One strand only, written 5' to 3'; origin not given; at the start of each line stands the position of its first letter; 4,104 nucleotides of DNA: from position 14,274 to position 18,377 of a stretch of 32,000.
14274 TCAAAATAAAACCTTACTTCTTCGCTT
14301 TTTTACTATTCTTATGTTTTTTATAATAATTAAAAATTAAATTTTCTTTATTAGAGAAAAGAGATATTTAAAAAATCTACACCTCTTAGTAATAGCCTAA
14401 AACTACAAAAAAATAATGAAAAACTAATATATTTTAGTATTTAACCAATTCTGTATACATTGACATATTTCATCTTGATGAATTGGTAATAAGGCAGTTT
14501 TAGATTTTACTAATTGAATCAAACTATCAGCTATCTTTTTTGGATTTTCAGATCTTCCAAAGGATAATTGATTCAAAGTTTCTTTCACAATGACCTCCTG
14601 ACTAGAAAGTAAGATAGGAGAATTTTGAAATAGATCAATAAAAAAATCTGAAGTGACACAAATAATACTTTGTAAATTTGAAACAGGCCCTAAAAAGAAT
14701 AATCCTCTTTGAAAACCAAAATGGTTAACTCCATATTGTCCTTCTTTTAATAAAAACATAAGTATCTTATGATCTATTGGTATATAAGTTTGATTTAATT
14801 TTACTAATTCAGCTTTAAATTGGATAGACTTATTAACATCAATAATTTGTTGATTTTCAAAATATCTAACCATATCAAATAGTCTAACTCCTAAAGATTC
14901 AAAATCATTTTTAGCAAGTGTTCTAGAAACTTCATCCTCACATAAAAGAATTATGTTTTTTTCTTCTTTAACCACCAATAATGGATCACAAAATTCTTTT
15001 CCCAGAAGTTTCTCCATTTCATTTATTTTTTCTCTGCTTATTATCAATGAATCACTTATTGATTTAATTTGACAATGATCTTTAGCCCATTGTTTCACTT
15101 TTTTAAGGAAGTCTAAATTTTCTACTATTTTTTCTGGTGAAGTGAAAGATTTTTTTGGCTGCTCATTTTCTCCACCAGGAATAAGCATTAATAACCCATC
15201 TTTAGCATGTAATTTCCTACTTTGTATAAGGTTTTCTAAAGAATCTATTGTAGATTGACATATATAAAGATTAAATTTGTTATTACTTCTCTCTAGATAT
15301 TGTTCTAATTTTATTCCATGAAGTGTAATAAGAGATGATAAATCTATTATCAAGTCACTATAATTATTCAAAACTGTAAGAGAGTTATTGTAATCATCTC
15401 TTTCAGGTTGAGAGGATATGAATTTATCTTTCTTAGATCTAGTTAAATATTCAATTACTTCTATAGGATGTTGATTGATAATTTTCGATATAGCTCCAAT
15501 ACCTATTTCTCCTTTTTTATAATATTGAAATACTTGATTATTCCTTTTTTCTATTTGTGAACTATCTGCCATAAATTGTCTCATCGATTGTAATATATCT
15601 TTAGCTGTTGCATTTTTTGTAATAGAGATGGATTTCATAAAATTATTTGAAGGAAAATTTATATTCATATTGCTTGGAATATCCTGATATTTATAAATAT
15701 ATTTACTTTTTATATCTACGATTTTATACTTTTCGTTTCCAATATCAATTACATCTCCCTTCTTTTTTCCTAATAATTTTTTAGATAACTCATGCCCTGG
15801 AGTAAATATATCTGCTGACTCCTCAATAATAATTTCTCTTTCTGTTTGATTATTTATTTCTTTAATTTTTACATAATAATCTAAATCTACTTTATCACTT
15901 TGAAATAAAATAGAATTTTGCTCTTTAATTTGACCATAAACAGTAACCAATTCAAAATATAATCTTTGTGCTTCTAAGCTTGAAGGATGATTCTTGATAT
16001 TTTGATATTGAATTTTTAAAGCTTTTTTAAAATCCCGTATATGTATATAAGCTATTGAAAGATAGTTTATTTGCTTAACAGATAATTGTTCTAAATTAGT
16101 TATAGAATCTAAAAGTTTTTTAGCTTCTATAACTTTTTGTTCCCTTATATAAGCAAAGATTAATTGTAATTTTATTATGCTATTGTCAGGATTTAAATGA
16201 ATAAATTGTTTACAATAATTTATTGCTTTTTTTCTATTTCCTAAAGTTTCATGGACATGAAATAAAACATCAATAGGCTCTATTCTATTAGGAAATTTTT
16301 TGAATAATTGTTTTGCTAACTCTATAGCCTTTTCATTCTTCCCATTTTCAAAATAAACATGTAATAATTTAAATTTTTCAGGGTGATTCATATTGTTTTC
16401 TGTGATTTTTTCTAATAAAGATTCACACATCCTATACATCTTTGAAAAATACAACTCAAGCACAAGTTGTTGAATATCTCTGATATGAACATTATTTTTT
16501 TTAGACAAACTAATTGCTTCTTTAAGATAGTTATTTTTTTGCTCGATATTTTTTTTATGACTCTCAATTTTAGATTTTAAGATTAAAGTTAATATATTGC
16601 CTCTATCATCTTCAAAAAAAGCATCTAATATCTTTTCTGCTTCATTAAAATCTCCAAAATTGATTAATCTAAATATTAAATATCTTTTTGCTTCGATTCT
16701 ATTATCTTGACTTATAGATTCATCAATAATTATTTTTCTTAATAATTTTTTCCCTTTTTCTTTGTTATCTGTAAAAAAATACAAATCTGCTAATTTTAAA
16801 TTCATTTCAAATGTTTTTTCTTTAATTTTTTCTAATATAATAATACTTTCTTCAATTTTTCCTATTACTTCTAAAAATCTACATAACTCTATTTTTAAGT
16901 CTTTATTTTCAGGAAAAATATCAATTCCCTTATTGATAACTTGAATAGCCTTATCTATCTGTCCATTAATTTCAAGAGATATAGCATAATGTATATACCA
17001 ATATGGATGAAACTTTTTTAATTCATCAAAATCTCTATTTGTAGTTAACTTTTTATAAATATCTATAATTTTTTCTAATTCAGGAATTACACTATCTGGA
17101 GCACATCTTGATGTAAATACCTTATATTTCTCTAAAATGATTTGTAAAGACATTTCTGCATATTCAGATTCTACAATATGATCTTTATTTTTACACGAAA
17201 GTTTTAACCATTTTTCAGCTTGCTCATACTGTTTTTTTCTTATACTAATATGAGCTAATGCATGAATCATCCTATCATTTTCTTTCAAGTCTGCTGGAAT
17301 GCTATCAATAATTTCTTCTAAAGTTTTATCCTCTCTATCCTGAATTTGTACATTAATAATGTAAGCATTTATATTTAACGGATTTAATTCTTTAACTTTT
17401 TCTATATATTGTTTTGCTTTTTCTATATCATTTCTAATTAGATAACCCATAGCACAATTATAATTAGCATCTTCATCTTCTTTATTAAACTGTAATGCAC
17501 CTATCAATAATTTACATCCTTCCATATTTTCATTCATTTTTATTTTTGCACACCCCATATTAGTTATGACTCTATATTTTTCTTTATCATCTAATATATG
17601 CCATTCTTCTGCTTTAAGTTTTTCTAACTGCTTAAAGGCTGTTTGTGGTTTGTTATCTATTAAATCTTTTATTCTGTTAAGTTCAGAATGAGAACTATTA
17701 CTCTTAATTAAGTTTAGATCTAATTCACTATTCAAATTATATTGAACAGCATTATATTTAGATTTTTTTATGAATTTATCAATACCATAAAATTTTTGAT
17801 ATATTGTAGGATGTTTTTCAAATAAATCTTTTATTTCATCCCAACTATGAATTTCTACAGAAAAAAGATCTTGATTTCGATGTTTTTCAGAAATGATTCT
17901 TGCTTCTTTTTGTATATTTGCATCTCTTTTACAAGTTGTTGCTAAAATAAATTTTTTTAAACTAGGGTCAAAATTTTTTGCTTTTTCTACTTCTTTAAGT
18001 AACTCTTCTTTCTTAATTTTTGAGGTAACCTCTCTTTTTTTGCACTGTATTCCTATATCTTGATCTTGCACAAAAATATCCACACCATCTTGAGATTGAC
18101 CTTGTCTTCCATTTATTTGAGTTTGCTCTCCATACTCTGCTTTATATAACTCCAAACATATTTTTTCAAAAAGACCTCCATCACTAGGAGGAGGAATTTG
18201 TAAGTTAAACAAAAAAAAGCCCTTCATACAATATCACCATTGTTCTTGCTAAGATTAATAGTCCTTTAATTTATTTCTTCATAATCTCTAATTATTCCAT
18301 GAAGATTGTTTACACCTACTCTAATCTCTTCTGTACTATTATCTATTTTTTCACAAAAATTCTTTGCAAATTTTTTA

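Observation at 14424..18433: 1267-aa Mrr-like / TPR / GreAB-C-like / PIN-like protein with a small upstream partner ORF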

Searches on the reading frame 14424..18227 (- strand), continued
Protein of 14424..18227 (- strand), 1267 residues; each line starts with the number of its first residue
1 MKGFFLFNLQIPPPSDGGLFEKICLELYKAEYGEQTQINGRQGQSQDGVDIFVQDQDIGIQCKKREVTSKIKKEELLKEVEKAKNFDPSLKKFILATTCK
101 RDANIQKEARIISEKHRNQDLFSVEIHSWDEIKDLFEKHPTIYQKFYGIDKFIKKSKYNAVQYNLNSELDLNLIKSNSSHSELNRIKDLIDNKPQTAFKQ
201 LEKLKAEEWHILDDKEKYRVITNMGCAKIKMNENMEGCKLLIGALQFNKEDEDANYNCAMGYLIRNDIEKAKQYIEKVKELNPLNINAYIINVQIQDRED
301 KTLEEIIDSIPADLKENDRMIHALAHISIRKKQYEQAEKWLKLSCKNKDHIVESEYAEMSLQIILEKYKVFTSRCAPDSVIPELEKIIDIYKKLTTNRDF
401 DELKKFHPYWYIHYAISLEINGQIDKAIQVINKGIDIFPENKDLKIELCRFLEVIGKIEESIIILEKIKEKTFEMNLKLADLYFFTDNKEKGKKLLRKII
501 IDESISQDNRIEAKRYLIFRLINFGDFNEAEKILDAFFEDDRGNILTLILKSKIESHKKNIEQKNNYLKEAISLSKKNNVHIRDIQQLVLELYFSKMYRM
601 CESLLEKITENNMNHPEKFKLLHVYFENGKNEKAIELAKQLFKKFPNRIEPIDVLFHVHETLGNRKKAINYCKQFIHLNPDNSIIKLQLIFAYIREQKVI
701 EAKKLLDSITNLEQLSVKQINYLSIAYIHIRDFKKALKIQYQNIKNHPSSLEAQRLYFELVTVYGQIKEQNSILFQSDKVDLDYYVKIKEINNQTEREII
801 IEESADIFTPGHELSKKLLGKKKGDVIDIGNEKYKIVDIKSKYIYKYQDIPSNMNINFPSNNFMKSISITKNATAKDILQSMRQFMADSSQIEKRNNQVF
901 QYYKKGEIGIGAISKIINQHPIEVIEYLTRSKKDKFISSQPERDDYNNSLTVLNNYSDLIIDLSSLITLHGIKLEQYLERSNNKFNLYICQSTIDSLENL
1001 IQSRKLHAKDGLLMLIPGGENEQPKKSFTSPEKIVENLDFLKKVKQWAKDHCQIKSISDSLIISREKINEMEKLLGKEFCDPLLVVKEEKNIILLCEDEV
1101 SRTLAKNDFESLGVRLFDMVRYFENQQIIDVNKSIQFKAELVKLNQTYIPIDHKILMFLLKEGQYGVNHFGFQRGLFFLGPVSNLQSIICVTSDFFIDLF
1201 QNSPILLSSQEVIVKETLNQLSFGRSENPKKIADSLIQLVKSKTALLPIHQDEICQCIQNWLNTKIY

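Call 27: find_encoding_contigs(protein=P0009, flank=6000, max_places=2)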
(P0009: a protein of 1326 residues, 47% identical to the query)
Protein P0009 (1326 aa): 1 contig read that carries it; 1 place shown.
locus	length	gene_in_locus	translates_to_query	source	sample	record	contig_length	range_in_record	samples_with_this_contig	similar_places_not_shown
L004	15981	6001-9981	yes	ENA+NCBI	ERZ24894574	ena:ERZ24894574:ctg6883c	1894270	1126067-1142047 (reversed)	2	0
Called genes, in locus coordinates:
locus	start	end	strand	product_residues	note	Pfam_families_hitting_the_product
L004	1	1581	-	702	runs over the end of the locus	PF01555:N6_N4_Mtase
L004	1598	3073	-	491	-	PF07693:KAP_NTPase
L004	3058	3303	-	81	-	-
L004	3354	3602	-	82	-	-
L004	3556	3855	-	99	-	-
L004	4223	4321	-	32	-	-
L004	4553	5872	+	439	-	PF13173:AAA_14, PF13635:DUF4143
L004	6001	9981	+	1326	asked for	PF23914:TPR_CcmH_CycH (faint), PF07719:TPR_2 (faint), PF12895:ANAPC3 (faint), PF13181:TPR_8 (faint), PF13428:TPR_14 (faint), PF24575:TPR_Slam (faint), PF14559:TPR_19 (weak), PF20698:PIN-TPR-GreABC, +2 more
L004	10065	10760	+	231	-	PF07510:GmrSD_C (weak), PF01844:HNH (faint)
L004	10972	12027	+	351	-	PF13518:HTH_28 (weak), PF13551:HTH_29, PF13565:HTH_32 (weak), PF00665:rve (weak), PF13683:rve_3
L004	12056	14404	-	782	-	PF13166:AAA_13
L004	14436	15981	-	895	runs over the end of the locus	PF19778:RE_endonuc (faint), PF04851:ResIII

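Call 42: find_encoding_contigs(protein=P0040, flank=6000, max_places=2)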
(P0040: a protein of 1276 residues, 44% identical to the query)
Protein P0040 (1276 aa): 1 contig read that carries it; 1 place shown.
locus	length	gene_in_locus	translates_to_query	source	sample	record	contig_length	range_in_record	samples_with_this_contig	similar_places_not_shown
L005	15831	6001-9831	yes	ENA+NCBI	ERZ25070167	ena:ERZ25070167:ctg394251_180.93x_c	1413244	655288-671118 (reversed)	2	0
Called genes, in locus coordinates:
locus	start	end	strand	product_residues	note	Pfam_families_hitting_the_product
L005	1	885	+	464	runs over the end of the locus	PF00890:FAD_binding_2 (weak), PF01134:GIDA (faint), PF01266:DAO (faint), PF07992:Pyr_redox_2, PF12831:FAD_oxidored, PF13738:Pyr_redox_3, PF00070:Pyr_redox, PF02852:Pyr_redox_dim, +2 more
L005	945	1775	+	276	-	PF02628:COX15-CtaA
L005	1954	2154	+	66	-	-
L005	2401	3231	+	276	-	-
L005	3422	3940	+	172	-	-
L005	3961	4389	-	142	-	-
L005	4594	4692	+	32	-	-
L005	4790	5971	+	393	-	PF13173:AAA_14, PF13635:DUF4143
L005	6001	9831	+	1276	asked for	PF23914:TPR_CcmH_CycH (faint), PF07719:TPR_2 (faint), PF13181:TPR_8 (faint), PF13428:TPR_14 (faint), PF14559:TPR_19 (faint), PF20698:PIN-TPR-GreABC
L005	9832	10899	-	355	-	PF13424:TPR_12 (faint), PF13431:TPR_17 (faint), PF13432:TPR_16 (faint), PF14559:TPR_19 (faint), PF00515:TPR_1 (faint), PF07719:TPR_2 (faint), PF13181:TPR_8 (faint), PF12895:ANAPC3 (weak), +1 more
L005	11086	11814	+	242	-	-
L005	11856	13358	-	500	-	PF00082:Peptidase_S8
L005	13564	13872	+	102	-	PF05164:ZapA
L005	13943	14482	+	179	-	PF01812:5-FTHF_cyc-lig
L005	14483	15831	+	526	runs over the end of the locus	PF12072:RNase_Y_N, PF00013:KH_1 (weak)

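Call 46: find_encoding_contigs(protein=P0025, flank=6000, max_places=2)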
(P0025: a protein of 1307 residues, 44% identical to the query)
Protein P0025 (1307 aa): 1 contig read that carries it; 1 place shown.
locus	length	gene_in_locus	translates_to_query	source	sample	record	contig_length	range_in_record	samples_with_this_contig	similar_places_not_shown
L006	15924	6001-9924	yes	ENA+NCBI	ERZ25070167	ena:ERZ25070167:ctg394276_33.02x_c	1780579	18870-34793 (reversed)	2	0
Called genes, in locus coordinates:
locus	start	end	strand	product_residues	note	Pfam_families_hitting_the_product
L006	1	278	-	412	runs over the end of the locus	-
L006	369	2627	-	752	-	PF00330:Aconitase, PF00694:Aconitase_C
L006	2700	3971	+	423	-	PF02687:FtsX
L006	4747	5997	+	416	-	PF13173:AAA_14, PF13635:DUF4143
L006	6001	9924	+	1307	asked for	PF13429:TPR_15 (faint), PF04733:Coatomer_E (faint), PF07719:TPR_2 (faint), PF13181:TPR_8 (faint), PF13428:TPR_14 (faint), PF12895:ANAPC3 (faint), PF14559:TPR_19 (faint), PF20698:PIN-TPR-GreABC, +1 more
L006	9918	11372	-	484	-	PF00749:tRNA-synt_1c, PF19269:Anticodon_2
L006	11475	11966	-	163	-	PF02559:CarD_TRCF_RID, PF21095:CarD_C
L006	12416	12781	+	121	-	PF10805:DUF2730 (weak)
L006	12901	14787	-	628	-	PF01926:MMR_HSR1, PF02421:FeoB_N, PF07670:Gate, PF07664:FeoB_C, PF07670:Gate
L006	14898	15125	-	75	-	PF04023:FeoA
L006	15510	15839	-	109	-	-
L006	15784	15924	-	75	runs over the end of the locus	-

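Call 57: list_cluster_members(proteins=[P0001, P0059, P0015])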
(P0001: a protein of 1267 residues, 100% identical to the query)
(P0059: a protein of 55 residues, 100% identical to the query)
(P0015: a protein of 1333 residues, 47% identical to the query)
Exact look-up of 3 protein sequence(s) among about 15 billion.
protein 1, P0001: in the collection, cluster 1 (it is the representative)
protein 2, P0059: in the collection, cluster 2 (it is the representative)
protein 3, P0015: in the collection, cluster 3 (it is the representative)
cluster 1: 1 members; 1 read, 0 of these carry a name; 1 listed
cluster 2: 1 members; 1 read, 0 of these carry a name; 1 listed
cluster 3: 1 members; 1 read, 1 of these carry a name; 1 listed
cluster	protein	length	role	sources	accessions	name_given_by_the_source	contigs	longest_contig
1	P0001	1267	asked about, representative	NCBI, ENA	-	-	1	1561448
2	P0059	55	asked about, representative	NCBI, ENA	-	-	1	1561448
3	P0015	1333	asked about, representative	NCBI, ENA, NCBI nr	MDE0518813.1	MAG: hypothetical protein OXH36_04575 [Bdellovibrionales bacterium] | hypothetical protein [Bdellovibrionales bacterium]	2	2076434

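Call 59: search_protein_families(library=padloc, proteins=[P0003], max_evalue=0.001)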
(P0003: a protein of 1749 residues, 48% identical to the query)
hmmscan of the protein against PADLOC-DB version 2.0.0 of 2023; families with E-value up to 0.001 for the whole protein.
P0003 (1749 aa): 5 families
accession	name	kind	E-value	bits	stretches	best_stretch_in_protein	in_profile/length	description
PDLC04790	PDC-S01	-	5.8e-42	141.9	2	154-374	194-418/422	-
PDLC04789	PDC-S01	-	2.2e-41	140.1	1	8-329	13-344/375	-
PDLC04787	PDC-S01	-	6.9e-29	98.9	1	13-374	28-406/412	-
PDLC04791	PDC-S01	-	4.2e-18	63.2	1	17-352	24-375/395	-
PDLC04786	PDC-S01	-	4.8e-18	63.1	1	240-353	301-411/439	-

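Call 60: find_encoding_contigs(protein=P0015, flank=5000, max_places=1)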
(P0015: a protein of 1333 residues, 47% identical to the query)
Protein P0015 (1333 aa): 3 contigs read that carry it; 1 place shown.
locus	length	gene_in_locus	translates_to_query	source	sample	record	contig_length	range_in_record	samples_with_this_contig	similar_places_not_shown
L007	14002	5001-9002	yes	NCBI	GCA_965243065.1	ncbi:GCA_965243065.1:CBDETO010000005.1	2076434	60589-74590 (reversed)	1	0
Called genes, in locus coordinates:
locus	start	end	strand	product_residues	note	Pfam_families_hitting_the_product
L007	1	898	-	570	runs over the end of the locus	PF01555:N6_N4_Mtase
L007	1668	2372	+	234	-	-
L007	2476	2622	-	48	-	-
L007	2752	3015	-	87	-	-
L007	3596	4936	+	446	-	PF13173:AAA_14, PF13635:DUF4143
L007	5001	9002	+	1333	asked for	PF13428:TPR_14 (faint), PF14559:TPR_19 (faint), PF13174:TPR_6 (faint), PF20698:PIN-TPR-GreABC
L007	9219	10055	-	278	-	PF13276:HTH_21, PF00665:rve, PF13683:rve_3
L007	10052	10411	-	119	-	PF01527:HTH_Tnp_1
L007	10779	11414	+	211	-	PF13338:AbiEi_4 (weak)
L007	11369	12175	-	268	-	PF13276:HTH_21, PF00665:rve, PF13683:rve_3, PF13333:rve_2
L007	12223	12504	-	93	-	PF01527:HTH_Tnp_1, PF13518:HTH_28 (faint)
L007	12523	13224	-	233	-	-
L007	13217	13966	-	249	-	PF02481:DNA_processg_A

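Call 61: find_encoding_contigs(protein=P0029, flank=5000, max_places=1)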
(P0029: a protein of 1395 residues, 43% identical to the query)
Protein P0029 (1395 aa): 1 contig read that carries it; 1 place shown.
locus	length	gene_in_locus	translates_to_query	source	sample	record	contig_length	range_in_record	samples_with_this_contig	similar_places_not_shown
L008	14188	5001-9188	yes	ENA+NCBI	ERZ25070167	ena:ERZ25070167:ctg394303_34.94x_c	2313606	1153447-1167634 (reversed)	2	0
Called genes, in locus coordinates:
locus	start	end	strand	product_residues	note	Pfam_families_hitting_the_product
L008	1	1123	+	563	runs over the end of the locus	PF01609:DDE_Tnp_1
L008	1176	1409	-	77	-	-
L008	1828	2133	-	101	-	-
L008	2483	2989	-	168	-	PF12784:PDDEXK_2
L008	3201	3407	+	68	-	-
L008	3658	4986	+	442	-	PF13173:AAA_14, PF13401:AAA_22 (faint), PF13635:DUF4143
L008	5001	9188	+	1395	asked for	PF13429:TPR_15 (faint), PF07719:TPR_2 (faint), PF13181:TPR_8 (faint), PF13428:TPR_14 (faint), PF14559:TPR_19 (faint), PF12895:ANAPC3 (faint), PF13176:TPR_7 (faint), PF20698:PIN-TPR-GreABC, +2 more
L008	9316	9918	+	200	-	-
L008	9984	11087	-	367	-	-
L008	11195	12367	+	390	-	PF00266:Aminotran_5, PF00155:Aminotran_1_2 (weak)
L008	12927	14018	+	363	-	PF03054:tRNA_Me_trans, PF20259:tRNA_Me_trans_M, PF20258:tRNA_Me_trans_C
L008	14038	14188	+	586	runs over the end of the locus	PF00919:UPF0004, PF04055:Radical_SAM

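Call 62: find_encoding_contigs(protein=P0051, flank=5000, max_places=3)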
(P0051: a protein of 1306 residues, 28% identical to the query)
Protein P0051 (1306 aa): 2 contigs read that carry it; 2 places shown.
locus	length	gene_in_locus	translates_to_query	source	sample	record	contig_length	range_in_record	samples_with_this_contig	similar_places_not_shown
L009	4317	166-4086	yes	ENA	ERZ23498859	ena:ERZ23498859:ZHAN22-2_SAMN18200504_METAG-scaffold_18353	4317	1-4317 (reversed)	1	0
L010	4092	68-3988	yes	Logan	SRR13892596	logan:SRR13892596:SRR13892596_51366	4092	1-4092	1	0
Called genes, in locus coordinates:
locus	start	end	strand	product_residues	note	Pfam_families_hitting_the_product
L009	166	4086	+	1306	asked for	PF00515:TPR_1 (faint), PF07719:TPR_2 (faint), PF12895:ANAPC3 (faint), PF13174:TPR_6 (faint), PF13424:TPR_12 (faint), PF13428:TPR_14 (faint), PF14559:TPR_19 (faint), PF20698:PIN-TPR-GreABC, +3 more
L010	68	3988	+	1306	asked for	PF00515:TPR_1 (faint), PF07719:TPR_2 (faint), PF12895:ANAPC3 (faint), PF13174:TPR_6 (faint), PF13424:TPR_12 (faint), PF13428:TPR_14 (faint), PF14559:TPR_19 (faint), PF20698:PIN-TPR-GreABC, +3 more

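Call 76: search_protein_families(library=pfam, proteins=[L003:5574-5888:+], max_evalue=0.01)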
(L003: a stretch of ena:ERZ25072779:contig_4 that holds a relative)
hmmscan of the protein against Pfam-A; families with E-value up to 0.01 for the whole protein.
L003:5574-5888:+ (104 aa): 0 families

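Call 77: find_encoding_contigs(protein=P0052, flank=5000, max_places=2)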
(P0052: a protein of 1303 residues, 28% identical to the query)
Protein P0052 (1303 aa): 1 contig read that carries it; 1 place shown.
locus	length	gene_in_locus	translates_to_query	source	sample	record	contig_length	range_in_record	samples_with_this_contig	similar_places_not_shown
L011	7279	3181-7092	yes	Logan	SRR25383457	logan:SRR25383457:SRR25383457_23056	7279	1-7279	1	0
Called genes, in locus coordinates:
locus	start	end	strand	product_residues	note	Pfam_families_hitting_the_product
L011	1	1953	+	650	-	?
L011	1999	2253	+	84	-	-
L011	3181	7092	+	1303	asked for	PF12895:ANAPC3 (faint), PF07719:TPR_2 (faint), PF13181:TPR_8 (faint), PF13424:TPR_12 (faint), PF13428:TPR_14 (faint), PF14559:TPR_19 (faint), PF13432:TPR_16 (faint), PF20698:PIN-TPR-GreABC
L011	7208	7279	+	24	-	?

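Call 78: find_encoding_contigs(protein=P0004, flank=5000, max_places=1)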
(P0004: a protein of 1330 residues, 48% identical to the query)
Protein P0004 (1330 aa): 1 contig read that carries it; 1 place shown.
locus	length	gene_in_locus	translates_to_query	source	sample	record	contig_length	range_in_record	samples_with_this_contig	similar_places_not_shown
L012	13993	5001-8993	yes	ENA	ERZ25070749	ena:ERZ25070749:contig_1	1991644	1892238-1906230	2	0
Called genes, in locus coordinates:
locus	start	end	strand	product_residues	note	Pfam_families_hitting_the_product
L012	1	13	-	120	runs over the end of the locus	-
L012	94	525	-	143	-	-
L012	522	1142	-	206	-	PF11536:DUF3226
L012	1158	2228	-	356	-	PF02463:SMC_N (faint), PF13175:AAA_15, PF13476:AAA_23 (weak), PF13304:AAA_21, PF13175:AAA_15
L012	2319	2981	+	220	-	PF13338:AbiEi_4 (faint)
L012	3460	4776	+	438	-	PF13173:AAA_14, PF13635:DUF4143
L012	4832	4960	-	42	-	-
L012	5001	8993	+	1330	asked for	PF07719:TPR_2 (faint), PF12895:ANAPC3 (faint), PF13181:TPR_8 (faint), PF13432:TPR_16 (faint), PF23914:TPR_CcmH_CycH (faint), PF13174:TPR_6 (faint), PF13428:TPR_14 (faint), PF20698:PIN-TPR-GreABC, +2 more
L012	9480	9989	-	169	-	-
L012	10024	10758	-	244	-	-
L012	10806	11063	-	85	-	-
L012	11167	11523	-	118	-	-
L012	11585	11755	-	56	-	-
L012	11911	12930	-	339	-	PF24827:AstE_AspA_cat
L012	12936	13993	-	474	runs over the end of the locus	PF04107:GCS2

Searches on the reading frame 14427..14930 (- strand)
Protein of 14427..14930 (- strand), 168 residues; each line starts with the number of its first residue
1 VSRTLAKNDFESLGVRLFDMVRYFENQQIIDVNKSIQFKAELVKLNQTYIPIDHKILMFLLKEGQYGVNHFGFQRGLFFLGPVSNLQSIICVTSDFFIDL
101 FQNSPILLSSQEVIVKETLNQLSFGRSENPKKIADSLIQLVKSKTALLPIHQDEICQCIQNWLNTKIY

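Call 8: search_protein_families(library=pfam, proteins=[window:14427-14930:-], max_evalue=10)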
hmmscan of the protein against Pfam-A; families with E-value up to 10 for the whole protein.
seq(168 aa): 1 family
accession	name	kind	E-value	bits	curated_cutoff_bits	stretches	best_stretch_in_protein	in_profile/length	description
PF14676.12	FANCI_S2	-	0.011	16.3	37.8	1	87-147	68-128/156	FANCI solenoid 2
